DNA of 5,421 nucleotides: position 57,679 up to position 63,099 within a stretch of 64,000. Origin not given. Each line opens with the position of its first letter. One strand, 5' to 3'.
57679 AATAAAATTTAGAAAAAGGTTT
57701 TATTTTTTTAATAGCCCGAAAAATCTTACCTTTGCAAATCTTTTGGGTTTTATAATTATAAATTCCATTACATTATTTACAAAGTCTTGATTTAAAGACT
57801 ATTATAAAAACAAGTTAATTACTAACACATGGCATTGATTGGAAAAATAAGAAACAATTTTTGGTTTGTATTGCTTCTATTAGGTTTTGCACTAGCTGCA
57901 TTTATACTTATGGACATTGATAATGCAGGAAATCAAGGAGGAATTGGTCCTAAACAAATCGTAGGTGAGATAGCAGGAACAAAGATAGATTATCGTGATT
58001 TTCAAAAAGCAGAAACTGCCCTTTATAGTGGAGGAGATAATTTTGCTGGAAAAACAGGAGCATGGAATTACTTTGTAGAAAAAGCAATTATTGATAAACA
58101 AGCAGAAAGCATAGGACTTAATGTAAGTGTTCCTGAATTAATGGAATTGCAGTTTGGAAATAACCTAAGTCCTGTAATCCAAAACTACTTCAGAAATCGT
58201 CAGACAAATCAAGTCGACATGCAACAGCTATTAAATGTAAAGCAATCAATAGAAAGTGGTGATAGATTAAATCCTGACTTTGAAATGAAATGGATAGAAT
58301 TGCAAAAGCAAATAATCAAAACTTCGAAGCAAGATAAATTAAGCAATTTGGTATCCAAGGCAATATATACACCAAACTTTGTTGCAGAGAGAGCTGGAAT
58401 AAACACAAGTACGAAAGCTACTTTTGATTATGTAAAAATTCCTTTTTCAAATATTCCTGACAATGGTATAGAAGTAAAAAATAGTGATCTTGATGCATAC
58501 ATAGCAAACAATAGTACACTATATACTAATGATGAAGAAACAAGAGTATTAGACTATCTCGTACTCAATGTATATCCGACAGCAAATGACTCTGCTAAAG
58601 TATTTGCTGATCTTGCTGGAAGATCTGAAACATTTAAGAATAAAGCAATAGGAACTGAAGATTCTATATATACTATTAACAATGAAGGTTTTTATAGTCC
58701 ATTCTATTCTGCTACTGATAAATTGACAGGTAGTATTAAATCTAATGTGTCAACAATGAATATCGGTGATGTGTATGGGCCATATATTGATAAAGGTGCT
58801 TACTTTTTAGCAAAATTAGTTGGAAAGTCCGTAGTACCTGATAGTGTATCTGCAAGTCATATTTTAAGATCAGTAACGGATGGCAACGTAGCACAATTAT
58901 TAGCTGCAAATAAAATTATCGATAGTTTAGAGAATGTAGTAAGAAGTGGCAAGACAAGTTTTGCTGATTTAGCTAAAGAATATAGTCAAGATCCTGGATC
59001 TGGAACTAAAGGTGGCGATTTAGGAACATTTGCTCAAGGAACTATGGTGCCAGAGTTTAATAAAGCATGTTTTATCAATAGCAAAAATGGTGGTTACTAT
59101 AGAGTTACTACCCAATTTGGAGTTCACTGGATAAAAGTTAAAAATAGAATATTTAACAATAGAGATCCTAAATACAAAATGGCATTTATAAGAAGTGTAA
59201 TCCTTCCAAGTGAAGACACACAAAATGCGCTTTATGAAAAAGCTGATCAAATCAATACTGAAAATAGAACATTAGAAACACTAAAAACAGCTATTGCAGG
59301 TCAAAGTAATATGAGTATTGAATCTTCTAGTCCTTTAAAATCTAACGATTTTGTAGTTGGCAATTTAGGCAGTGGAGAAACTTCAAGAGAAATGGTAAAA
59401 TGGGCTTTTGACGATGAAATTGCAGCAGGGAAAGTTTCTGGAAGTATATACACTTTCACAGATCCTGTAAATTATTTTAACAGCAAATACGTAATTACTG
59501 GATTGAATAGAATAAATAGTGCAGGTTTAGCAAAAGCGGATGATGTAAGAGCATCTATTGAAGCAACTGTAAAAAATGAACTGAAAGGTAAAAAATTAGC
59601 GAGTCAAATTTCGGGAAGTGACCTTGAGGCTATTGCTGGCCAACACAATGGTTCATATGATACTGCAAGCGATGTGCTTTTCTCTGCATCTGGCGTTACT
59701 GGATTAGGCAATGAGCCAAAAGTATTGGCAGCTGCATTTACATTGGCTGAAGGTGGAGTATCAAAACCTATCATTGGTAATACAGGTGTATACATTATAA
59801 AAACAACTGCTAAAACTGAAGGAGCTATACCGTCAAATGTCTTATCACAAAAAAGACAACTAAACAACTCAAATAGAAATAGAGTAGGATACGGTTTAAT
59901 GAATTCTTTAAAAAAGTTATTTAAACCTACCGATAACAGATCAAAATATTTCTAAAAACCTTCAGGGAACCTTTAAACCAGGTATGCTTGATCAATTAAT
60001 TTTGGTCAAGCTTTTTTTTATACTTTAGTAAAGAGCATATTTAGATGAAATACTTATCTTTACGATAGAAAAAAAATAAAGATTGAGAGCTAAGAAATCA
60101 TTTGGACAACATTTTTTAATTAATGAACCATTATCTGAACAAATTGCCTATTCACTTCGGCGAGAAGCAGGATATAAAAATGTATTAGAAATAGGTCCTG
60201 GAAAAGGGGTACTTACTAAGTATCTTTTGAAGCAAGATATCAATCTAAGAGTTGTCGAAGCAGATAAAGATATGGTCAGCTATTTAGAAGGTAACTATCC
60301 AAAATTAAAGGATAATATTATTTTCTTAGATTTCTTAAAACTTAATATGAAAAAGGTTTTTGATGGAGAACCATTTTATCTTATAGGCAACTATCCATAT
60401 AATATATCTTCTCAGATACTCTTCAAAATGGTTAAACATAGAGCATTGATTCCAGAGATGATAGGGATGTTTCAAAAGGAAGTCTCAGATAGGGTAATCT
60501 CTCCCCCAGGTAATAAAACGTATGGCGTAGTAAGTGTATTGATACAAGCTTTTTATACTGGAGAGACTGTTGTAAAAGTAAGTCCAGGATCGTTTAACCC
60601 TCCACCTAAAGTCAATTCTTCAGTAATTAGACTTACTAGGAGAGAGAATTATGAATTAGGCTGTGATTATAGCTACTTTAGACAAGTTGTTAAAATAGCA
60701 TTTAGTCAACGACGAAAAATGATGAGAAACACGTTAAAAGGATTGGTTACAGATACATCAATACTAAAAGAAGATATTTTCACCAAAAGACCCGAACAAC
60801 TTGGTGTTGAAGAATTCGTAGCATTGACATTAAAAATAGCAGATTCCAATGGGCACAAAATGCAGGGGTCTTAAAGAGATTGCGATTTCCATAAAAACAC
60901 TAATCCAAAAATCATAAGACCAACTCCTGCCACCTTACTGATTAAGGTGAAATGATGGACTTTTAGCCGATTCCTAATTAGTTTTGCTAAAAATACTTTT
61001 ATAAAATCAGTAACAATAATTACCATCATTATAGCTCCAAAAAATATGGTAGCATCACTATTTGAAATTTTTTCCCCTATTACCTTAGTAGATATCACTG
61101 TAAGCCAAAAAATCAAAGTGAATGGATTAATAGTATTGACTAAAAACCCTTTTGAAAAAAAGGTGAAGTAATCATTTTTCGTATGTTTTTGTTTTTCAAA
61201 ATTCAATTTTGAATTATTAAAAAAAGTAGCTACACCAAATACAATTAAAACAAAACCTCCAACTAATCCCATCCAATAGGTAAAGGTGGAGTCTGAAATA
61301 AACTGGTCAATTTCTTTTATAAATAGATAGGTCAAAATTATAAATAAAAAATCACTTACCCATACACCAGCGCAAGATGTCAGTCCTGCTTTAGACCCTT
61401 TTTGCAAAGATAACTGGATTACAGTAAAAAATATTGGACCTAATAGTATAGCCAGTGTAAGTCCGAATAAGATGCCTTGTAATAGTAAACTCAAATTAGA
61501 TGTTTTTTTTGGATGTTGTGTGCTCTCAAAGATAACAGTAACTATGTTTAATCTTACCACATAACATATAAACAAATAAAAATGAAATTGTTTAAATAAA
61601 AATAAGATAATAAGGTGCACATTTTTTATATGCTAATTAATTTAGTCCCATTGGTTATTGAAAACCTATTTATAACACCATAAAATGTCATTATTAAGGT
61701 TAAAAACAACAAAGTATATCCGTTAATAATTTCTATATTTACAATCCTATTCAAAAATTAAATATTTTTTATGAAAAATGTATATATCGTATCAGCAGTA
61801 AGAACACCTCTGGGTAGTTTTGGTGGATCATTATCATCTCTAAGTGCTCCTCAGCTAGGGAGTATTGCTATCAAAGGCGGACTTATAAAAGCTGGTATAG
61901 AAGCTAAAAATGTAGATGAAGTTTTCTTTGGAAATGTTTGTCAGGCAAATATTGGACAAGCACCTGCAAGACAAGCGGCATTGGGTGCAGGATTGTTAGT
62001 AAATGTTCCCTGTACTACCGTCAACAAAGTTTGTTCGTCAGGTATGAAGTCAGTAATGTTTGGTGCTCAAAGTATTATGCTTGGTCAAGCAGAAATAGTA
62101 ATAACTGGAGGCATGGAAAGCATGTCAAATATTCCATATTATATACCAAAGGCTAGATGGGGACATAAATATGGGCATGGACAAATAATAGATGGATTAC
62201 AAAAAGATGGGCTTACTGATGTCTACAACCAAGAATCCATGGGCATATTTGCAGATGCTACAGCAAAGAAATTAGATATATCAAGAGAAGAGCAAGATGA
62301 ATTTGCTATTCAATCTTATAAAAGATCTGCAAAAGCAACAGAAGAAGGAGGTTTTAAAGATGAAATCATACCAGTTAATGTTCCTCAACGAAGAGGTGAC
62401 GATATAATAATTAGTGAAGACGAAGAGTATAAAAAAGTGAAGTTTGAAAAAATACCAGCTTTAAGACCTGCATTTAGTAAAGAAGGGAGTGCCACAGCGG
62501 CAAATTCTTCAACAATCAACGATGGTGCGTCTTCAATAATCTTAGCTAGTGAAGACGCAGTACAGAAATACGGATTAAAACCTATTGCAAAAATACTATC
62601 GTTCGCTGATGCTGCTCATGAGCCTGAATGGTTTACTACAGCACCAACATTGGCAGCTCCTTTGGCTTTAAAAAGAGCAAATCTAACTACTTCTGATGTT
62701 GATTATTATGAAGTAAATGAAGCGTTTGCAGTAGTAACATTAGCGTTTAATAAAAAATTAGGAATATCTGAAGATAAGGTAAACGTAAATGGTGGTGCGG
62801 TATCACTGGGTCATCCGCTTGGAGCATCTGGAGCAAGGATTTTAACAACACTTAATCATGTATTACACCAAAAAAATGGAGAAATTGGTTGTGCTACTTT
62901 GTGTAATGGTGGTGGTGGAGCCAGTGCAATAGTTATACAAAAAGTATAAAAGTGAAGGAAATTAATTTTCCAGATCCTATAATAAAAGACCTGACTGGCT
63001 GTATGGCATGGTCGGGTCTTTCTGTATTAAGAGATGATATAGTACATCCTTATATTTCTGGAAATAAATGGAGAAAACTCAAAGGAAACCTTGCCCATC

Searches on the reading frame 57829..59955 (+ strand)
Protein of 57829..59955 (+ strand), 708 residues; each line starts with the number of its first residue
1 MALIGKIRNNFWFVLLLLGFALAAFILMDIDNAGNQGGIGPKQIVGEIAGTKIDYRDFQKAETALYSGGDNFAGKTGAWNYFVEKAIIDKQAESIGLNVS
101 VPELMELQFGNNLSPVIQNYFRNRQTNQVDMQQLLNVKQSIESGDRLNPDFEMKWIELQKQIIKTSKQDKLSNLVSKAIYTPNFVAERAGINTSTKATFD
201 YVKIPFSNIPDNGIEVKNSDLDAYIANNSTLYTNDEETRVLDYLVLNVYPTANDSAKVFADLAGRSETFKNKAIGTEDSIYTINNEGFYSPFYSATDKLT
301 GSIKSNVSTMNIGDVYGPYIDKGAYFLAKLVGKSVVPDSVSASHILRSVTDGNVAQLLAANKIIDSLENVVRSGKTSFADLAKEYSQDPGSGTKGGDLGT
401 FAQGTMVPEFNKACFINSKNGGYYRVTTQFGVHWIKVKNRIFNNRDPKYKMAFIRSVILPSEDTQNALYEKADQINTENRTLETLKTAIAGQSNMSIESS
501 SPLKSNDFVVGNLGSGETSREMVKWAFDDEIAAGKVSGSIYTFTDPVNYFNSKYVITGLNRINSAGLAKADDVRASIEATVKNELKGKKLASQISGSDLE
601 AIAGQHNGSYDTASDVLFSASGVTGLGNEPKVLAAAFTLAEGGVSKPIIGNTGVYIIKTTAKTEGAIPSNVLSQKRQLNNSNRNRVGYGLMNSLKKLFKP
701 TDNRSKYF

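Call 18: search_protein_families(library=pfam, proteins=[window:57829-59955:+], max_evalue=0.001)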
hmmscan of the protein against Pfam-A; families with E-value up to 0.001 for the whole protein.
window:57829-59955:+ (708 aa): 5 families
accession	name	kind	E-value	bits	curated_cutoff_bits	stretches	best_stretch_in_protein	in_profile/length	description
PF13616.12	Rotamase_3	-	6.1e-29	101.4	22.5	1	327-439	3-114/116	PPIC-type PPIASE domain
PF00639.27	Rotamase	-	1.6e-22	80.7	21.7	1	344-438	1-96/97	PPIC-type PPIASE domain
PF13623.11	SurA_N_2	-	5.5e-17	62.4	28.5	1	5-136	2-143/145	SurA-like N-terminal domain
PF13145.12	Rotamase_2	-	2.1e-09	38.7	27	1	581-668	34-114/121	PPIC-type PPIASE domain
PF13624.11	SurA_N_3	-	6.4e-05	23.3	27.2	0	6-104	4-113/162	SurA-like N-terminal domain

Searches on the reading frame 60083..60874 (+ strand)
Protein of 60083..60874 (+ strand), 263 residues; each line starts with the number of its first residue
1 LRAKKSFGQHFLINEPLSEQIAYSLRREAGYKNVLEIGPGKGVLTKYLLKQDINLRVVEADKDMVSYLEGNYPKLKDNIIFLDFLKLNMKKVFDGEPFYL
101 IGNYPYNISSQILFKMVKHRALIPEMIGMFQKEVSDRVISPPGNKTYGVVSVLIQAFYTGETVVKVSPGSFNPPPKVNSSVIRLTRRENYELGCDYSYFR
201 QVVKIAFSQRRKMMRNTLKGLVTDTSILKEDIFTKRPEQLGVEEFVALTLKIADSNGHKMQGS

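Call 18: search_protein_families(library=pfam, proteins=[window:60083-60874:+], max_evalue=0.001)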
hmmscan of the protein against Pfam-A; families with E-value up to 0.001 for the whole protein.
window:60083-60874:+ (263 aa): 1 family
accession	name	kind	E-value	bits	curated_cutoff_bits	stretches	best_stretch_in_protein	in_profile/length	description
PF00398.26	RrnaAD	-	3.9e-47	161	24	1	2-223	3-228/263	Ribosomal RNA adenine dimethylase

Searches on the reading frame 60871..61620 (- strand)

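Call 18: search_protein_families(library=pfam, proteins=[window:60871-61620:-], max_evalue=0.001)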
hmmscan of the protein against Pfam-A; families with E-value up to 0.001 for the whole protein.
window:60871-61620:- (249 aa): 1 family
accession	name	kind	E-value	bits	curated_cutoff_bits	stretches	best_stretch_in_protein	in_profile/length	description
PF01810.24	LysE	-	1.6e-22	80.4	25.6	1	55-245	2-192/193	LysE type translocator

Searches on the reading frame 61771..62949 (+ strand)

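Call 18: search_protein_families(library=pfam, proteins=[window:61771-62949:+], max_evalue=0.001)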
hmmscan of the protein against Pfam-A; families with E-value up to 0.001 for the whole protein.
window:61771-62949:+ (392 aa): 4 families
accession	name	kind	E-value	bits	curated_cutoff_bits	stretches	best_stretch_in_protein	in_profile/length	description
PF00108.29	Thiolase_N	-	3.6e-94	315.4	26.4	1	4-262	1-260/260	Thiolase, N-terminal domain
PF02803.24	Thiolase_C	-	1.6e-45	154.2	27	1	269-391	1-123/123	Thiolase, C-terminal domain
PF22691.2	Thiolase_C_1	-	1.4e-06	28.5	28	1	282-333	10-61/144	Thiolase C-terminal domain-like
PF08541.16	ACP_syn_III_C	-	0.00045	20.8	26.6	0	300-383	1-80/90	3-Oxoacyl-[acyl-carrier-protein (ACP)] synthase III C terminal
